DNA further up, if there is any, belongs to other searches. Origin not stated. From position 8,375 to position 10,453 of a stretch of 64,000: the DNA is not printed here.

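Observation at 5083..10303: Candidate undescribed two-gene module: second-messenger-receiver HEAT scaffold plus gp4/Twinkle-like primase-helicase-fold ATPase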

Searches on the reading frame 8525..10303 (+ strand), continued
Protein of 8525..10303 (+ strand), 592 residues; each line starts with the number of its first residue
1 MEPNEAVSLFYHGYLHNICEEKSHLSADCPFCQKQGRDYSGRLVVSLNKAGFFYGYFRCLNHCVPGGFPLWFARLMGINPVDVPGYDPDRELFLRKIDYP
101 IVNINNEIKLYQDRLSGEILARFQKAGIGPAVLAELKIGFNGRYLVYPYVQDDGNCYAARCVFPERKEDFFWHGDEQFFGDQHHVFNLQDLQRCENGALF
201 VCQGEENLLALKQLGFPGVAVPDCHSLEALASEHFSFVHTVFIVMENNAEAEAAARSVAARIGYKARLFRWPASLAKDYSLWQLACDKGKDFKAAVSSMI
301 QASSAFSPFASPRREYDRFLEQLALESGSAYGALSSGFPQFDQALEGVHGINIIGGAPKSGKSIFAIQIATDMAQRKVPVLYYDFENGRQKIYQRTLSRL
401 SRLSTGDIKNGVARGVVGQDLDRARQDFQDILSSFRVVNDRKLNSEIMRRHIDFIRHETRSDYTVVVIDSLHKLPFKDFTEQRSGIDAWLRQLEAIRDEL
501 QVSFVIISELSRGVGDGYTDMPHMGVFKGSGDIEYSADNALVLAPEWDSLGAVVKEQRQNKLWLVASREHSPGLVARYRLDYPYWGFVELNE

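Call 81: find_encoding_contigs(protein=P0366, flank=8000, max_places=2)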
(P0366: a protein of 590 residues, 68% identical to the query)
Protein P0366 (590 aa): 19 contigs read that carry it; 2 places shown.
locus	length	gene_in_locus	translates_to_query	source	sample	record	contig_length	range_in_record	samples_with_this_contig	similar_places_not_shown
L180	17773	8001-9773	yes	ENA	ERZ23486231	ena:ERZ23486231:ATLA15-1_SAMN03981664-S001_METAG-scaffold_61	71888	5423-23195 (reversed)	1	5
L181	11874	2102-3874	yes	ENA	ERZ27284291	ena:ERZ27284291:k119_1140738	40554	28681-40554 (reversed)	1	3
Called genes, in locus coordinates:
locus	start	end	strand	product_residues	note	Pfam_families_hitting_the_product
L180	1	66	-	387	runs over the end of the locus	PF00266:Aminotran_5, PF01041:DegT_DnrJ_EryC1, PF01212:Beta_elim_lyase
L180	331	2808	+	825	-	PF01326:PPDK_N, PF00391:PEP-utilizers, PF02896:PEP-utilizers_C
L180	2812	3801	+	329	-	PF00108:Thiolase_N (weak), PF08545:ACP_syn_III, PF08541:ACP_syn_III_C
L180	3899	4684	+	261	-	PF12146:Hydrolase_4, PF00561:Abhydrolase_1, PF00975:Thioesterase (weak), PF12697:Abhydrolase_6, PF20408:Abhydrolase_11 (faint)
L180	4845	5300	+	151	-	PF13527:Acetyltransf_9 (weak), PF00583:Acetyltransf_1, PF13673:Acetyltransf_10, PF13508:Acetyltransf_7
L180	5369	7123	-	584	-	PF11412:DsbD_N, PF02683:DsbD_TM, PF03190:Thioredox_DsbH, PF00085:Thioredoxin, PF13098:Thioredoxin_2, PF13899:Thioredoxin_7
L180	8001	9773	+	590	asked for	PF03796:DnaB_C, PF13481:AAA_25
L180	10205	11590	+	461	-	PF00291:PALP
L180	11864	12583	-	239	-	PF02463:SMC_N (faint), PF13476:AAA_23, PF00005:ABC_tran (faint), PF13175:AAA_15 (weak), PF13304:AAA_21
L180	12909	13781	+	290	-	PF00389:2-Hacid_dh, PF02826:2-Hacid_dh_C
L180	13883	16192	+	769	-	PF01315:Ald_Xan_dh_C, PF02738:MoCoBD_1, PF20256:MoCoBD_2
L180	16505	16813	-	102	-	-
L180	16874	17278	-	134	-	-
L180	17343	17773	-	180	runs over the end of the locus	PF01966:HD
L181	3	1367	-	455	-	?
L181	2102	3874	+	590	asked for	PF03796:DnaB_C, PF13481:AAA_25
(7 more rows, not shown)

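Call 84: fold_search(model_id=the predicted structure, library=viral)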
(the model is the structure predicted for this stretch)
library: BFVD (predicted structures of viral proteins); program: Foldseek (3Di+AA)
matches with E <= 10: 1262; with E <= 0.001: 334
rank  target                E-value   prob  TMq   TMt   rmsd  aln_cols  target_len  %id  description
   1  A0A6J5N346            3.1e-25  1.00  0.51  0.47  13.1       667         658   15  Bacterial DnaG primase, TOPRIM domain [uncultured Caudovirales phage]
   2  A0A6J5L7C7            2.3e-24  1.00  0.38  0.36  19.8       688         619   16  Replicative DNA helicase [uncultured Caudovirales phage]
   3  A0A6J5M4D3            1.3e-23  1.00  0.40  0.44  18.8       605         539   17  Bacterial DnaG primase, TOPRIM domain [uncultured Caudovirales phage]
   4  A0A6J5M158            2.2e-23  1.00  0.46  0.50  19.7       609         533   15  Archaeal primase DnaG/twinkle, TOPRIM domain [uncultured Caudovirales phage]
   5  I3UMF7                5.9e-23  1.00  0.53  0.51  19.0       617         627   15  DNA primase [Colwellia phage 9A]
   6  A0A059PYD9            1.7e-22  1.00  0.41  0.37  16.5       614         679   14  DNA primase/helicase [Anabaena phage A-4L]
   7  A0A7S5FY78            1.9e-22  1.00  0.47  0.45  18.7       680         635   13  (no name in the UniProt tables at hand)
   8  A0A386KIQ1            3.3e-21  1.00  0.39  0.34  22.7       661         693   14  Primase/helicase protein [Acinetobacter phage vB_AbaM_B09_Aci01-1]
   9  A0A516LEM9            6.1e-21  1.00  0.40  0.43  22.1       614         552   14  (no name in the UniProt tables at hand)
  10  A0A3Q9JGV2            6.8e-21  1.00  0.39  0.27  24.7       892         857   12  (no name in the UniProt tables at hand)
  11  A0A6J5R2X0            2.2e-20  1.00  0.51  0.51  18.7       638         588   15  Archaeal primase DnaG/twinkle, TOPRIM domain [uncultured Caudovirales phage]
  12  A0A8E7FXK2            4.3e-20  1.00  0.39  0.39  25.6       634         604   16  (no name in the UniProt tables at hand)
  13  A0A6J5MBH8            5.4e-20  1.00  0.46  0.40  16.3       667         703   16  Archaeal primase DnaG/twinkle, TOPRIM domain [uncultured Caudovirales phage]
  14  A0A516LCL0            1.2e-19  1.00  0.41  0.44  22.3       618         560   14  (no name in the UniProt tables at hand)
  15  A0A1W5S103            4.5e-19  1.00  0.38  0.32  24.5       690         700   14  DNA primase/helicase [Marinomonas phage CPP1m]
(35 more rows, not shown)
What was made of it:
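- Checked: Full-length phage primase/helicases are the best matches in BFVD (call 84).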

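Call 85: search_protein_families(library=phrogs, proteins=[window:8525-10300:+], max_evalue=0.001)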
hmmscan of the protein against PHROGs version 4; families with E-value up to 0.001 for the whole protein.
window:8525-10300:+ (592 aa): 9 families
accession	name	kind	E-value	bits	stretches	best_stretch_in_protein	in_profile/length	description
phrog_239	-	DNA, RNA and nucleotide metabolism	5.8e-28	99.3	1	107-552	106-562/801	DNA primase/helicase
phrog_19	-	DNA, RNA and nucleotide metabolism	1.8e-22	81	1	325-548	326-542/621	DnaB-like replicative helicase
phrog_243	-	DNA, RNA and nucleotide metabolism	3.1e-16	60.1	1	335-544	19-223/273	DnaB-like replicative helicase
phrog_5482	-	unknown function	3.1e-09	37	1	348-542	50-245/341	-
phrog_97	-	other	8.2e-09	36.2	1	333-481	49-183/506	UvsX-like recombinase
phrog_6891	-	other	5.3e-07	30.5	1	350-517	43-165/310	ATPase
phrog_6357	-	unknown function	8.4e-05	23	1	351-399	33-83/321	-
phrog_1366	-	unknown function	0.0001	22.9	1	354-471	19-98/307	-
phrog_11530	-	unknown function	0.00071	20.5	0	458-543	28-113/184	-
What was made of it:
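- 8525..10303 (+): Gene 2: a 592-aa primase-dead gp4/Twinkle-like protein. PHROG 239 (call 85).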
